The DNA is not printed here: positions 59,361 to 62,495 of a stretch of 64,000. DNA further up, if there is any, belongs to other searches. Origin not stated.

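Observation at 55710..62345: Four-gene vWA (TerY-like) - PP2C phosphatase - Ser/Thr kinase - FHA/Ig-repeat giant protein module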

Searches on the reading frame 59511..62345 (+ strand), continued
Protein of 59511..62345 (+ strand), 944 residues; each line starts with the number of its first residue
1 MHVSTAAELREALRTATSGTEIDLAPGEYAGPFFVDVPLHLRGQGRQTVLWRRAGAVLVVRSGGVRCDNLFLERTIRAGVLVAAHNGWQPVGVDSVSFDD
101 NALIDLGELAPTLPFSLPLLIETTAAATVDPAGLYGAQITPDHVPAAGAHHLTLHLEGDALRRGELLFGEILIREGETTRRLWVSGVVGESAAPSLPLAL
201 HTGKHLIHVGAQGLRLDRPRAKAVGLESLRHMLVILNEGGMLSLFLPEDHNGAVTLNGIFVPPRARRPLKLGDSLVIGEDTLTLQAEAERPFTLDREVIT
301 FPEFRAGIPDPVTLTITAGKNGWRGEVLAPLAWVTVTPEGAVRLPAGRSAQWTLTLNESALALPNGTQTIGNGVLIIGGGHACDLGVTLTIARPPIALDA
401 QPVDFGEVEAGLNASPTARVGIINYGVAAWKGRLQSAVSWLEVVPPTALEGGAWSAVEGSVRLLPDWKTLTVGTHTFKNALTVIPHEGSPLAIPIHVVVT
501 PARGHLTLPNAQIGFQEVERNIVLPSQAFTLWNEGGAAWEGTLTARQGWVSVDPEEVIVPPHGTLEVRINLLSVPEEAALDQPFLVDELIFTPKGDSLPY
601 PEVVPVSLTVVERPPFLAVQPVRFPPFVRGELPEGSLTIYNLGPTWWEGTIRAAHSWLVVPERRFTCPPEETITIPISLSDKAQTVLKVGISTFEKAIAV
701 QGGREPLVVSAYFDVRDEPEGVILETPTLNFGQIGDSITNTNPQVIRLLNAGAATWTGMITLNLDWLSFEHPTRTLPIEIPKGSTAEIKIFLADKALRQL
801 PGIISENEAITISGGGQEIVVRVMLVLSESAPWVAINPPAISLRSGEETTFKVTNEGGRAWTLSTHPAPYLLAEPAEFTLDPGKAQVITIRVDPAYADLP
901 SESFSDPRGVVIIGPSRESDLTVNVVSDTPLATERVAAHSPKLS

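Call 93: search_protein_families(library=padloc, proteins=[L025:4292-4966:+, L025:5081-6286:+, L025:6292-7641:+], max_evalue=1)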
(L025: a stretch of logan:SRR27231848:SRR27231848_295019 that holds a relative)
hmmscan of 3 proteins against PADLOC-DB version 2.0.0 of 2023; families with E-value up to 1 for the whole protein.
L025:4292-4966:+ (224 aa): 0 families

L025:5081-6286:+ (401 aa): 2 families
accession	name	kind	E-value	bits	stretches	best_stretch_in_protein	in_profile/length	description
PDLC02222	PP2C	-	7.8e-06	23.4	1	214-396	48-238/242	-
PDLC03401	REase_II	-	0.043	10.9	1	310-363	36-89/366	Type II restriction enzyme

L025:6292-7641:+ (449 aa): 14 families
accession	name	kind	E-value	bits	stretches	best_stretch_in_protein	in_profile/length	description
PDLC04047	PD-T4-6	-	1.9e-08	31.8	1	123-218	117-214/327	-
PDLC04042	PD-T4-6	-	5.7e-08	30.8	1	120-217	112-213/292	-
PDLC04053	PD-T4-6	-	1e-06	26.5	1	115-210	108-205/311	-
PDLC04043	PD-T4-6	-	8.1e-06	23.2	1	119-218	117-219/452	-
PDLC04138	mad6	-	6.6e-05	20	1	131-223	167-263/659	mads_6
PDLC03920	MkoA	-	0.00029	17.2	1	111-218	106-222/1112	-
PDLC04039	PD-T4-6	-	0.00081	16.5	1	125-216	122-215/458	-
PDLC04041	PD-T4-6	-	0.0021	15.4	1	121-210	133-228/443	-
PDLC04064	PD-T4-6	-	0.0045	14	1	175-218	180-222/369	-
PDLC01088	C3a189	-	0.0055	13.3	1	175-211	168-203/840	kinase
PDLC04054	PD-T4-6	-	0.018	12.5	1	124-210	118-207/347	-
PDLC03921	MkoA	-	0.026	10.1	1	124-162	594-632/1607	-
PDLC04059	PD-T4-6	-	0.053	10.6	1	123-161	116-154/433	-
PDLC04057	PD-T4-6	-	0.071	10.1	1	175-210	170-204/443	-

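Call 96: find_related_loci(query=A1, collection=metagenome_contigs, flank=8000)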
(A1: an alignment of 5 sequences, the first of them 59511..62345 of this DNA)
Query A1 (944 aa) in metagenome_contigs; peptide patterns used: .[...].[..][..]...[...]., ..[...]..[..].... (x = any residue, [..] = any of these).
130 stretches matched a pattern; 8 encode a relative of the query (tblastn E <= 1e-3); 8 distinct loci.
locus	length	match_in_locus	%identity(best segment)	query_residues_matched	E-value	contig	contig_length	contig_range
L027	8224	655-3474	39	1-937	0e+0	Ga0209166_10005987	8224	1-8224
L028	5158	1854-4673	39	1-937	0e+0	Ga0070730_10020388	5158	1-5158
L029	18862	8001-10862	38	2-935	0e+0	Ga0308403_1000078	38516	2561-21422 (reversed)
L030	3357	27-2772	38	3-926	1e-111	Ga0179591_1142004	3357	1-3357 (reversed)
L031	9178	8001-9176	40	4-391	7e-72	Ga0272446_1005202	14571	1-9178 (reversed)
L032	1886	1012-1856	51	1-288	1e-49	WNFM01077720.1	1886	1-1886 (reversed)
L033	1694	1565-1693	58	1-43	1e-9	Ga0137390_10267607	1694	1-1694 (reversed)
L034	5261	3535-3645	65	1-37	2e-7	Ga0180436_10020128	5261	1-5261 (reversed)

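Call 97: find_related_loci(query=A1, collection=viral_contigs, flank=8000)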
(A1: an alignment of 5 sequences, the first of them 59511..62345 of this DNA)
Query A1 (944 aa) in viral_contigs; peptide patterns used: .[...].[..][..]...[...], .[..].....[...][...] (x = any residue, [..] = any of these).
19 stretches matched a pattern, but none encodes a relative of the query by tblastn (E <= 1e-3).

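Call 118: search_dna_similar(query=window:59511-62345:+, collection=plasmids, mode=protein, max_rows=8)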
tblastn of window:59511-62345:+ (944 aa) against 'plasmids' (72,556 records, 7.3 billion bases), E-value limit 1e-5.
Records with a match: 1; places in all: 1; records where one place covers at least 80% of the query: 0.
Best place of each record, by identity: <60% 1.
By first word of the organism name: Cyanobacterium 1.
By predicted mobility (MOB-suite, as given by PLSDB): mobilizable 1.
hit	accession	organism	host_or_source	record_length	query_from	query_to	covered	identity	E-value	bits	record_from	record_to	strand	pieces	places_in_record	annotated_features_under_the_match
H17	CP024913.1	Cyanobacterium sp. HL-69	cell culture,enrichment cultures from ...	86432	18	196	19%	24.1%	6e-6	58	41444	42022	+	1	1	hypothetical protein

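Call 119: search_dna_similar(query=window:59511-62345:+, collection=phages, mode=protein, max_rows=8)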
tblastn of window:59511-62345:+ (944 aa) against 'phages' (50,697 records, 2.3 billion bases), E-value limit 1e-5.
No match.

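Call 122: get_annotated_region(hit=H17, flank=7000)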
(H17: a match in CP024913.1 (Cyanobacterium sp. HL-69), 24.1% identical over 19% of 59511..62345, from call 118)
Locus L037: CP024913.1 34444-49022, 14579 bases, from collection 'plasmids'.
description: Cyanobacterium sp. HL-69 plasmid pCHL69-1, complete sequence
organism: Cyanobacterium sp. HL-69 (NCBI taxid 2054282)
taxonomy: Bacteria; Cyanobacteriota; Cyanophyceae; Chroococcales; Geminocystaceae; Cyanobacterium; Cyanobacterium sp. HL-69
host: -; source: cell culture,enrichment cultures from UCC Lynda-Stan; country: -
typing (MOB-suite, as given by PLSDB): mobilizable; relaxase MOBP
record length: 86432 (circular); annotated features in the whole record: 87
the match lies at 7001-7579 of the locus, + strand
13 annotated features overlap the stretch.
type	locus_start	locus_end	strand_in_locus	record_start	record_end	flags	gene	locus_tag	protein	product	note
CDS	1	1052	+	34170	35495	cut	-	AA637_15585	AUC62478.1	type I site-specific restriction-modification system specificity subunit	-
CDS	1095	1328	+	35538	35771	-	-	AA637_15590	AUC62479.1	hypothetical protein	-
CDS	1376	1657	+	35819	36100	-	-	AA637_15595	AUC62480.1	toxin-antitoxin system HigA family toxin component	-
CDS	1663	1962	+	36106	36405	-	-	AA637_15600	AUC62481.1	toxin-antitoxin system HigA family antidote component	-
CDS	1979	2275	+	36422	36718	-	-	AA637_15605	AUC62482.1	toxin-antitoxin system toxin component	-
CDS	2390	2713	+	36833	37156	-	-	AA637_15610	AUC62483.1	toxin-antitoxin system antidote component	-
CDS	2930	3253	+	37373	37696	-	-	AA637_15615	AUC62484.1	toxin-antitoxin system toxin component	-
CDS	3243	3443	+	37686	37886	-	-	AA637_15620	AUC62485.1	toxin-antitoxin system HepN family antidote component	-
CDS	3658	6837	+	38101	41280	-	hsdR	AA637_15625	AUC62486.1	type I restriction enzyme, R subunit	-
CDS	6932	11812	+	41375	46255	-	-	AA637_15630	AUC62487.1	hypothetical protein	-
CDS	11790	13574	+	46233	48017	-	-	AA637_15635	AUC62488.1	hypothetical protein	-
CDS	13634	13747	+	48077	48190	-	-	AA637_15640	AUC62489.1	toxin-antitoxin system HicB family antidote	-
CDS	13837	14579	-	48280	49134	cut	xerD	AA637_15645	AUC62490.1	integrase/recombinase XerD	-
